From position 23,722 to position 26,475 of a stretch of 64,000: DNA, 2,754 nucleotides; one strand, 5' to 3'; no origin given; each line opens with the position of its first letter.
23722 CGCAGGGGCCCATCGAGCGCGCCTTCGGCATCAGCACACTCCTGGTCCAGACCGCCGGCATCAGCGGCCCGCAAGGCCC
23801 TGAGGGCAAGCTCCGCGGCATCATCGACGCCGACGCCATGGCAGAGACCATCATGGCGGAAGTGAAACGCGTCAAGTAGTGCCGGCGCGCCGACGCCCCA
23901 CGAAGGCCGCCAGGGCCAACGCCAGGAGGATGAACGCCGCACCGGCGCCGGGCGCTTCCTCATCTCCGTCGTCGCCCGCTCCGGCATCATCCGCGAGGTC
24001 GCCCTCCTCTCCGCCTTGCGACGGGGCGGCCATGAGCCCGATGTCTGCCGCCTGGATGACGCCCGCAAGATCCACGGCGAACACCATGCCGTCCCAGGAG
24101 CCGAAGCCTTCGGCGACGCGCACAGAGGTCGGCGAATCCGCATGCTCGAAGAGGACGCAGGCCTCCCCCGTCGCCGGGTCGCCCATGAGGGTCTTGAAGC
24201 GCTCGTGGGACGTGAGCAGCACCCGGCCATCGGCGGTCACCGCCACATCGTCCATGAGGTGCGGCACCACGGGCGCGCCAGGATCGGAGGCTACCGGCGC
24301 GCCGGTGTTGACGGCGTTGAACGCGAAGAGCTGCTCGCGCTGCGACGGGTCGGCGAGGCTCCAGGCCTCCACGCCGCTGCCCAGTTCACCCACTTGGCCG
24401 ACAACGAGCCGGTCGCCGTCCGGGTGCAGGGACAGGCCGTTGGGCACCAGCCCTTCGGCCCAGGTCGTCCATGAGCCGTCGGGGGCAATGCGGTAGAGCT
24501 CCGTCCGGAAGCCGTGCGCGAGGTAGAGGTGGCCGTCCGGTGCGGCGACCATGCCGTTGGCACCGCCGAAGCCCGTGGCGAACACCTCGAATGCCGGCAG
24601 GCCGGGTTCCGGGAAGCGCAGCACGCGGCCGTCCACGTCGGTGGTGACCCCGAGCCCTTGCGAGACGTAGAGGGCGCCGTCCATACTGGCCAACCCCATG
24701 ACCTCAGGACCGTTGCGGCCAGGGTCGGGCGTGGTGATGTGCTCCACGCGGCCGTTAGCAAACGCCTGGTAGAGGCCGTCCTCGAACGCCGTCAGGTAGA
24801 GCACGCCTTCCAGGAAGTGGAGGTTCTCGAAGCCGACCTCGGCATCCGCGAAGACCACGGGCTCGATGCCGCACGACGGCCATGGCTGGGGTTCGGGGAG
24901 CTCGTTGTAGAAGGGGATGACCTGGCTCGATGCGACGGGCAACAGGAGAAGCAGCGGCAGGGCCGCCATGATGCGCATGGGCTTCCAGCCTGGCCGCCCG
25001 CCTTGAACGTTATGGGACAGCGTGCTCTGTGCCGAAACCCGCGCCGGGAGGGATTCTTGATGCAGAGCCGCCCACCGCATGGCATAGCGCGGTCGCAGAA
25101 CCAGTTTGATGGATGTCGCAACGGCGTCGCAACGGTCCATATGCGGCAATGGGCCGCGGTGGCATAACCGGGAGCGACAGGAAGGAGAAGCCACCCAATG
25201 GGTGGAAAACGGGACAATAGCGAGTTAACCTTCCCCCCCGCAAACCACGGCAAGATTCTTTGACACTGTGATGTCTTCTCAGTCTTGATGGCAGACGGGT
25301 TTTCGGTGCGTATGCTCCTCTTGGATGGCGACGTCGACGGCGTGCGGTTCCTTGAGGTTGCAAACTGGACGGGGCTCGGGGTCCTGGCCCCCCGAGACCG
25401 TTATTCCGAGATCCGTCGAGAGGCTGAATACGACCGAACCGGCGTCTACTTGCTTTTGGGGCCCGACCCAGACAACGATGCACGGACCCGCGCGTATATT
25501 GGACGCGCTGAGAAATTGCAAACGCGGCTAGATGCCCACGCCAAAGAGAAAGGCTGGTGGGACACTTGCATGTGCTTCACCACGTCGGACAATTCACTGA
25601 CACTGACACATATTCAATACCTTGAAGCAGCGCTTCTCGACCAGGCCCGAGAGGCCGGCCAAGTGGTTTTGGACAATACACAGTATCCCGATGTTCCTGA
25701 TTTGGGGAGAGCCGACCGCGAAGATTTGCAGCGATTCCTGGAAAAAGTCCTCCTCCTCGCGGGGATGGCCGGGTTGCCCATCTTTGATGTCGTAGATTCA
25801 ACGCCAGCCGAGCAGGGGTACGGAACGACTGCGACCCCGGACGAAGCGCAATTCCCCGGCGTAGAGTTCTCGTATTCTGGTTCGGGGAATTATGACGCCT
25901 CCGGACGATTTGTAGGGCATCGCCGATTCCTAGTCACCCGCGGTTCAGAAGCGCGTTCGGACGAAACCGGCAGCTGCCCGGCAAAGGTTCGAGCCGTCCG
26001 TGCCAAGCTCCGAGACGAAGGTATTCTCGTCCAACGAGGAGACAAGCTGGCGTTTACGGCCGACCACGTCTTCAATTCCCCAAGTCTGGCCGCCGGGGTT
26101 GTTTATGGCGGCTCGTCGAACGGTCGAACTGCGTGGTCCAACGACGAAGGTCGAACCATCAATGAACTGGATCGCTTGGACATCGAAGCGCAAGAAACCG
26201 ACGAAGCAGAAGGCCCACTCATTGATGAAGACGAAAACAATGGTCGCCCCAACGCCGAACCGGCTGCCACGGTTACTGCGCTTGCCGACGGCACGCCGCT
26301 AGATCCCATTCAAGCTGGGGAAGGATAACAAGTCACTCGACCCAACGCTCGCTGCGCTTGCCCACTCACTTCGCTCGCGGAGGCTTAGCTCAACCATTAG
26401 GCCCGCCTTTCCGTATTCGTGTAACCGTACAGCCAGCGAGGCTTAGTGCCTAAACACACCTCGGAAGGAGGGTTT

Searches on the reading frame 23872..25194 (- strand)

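Call 89: search_protein_families(library=ncbifam, proteins=[window:23872-25194:-], max_evalue=1e-10)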
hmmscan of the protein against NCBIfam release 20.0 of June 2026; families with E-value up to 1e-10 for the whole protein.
window:23872-25194:- (440 aa): 0 families

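Call 111: search_protein_families(library=pfam, proteins=[window:23872-25191:-], max_evalue=0.01)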
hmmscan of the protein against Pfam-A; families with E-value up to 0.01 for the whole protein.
window:23872-25191:- (439 aa): 1 family
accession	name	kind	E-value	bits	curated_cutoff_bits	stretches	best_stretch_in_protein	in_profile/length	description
PF08450.18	SGL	-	0.0019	18.3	26.3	0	230-262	115-148/246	SMP-30/Gluconolactonase/LRE-like region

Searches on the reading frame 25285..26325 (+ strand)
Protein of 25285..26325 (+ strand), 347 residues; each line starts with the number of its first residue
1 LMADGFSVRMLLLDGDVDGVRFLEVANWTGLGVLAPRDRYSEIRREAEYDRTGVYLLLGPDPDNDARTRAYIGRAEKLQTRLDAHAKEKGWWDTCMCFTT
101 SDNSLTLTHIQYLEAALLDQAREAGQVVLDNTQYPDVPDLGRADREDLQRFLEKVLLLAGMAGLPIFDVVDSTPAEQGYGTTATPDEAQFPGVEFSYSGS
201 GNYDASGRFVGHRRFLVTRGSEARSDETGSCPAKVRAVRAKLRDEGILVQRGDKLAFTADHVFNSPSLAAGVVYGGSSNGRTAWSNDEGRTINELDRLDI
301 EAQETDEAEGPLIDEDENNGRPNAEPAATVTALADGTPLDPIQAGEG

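Call 111: search_protein_families(library=pfam, proteins=[window:25285-26325:+], max_evalue=0.01)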
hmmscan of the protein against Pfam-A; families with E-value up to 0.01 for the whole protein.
window:25285-26325:+ (347 aa): 1 family
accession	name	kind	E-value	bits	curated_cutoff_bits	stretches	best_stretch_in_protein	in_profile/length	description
PF14267.11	DUF4357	-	1.4e-19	70.2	38.4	1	239-291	1-53/54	Domain of unknown function (DUF4357)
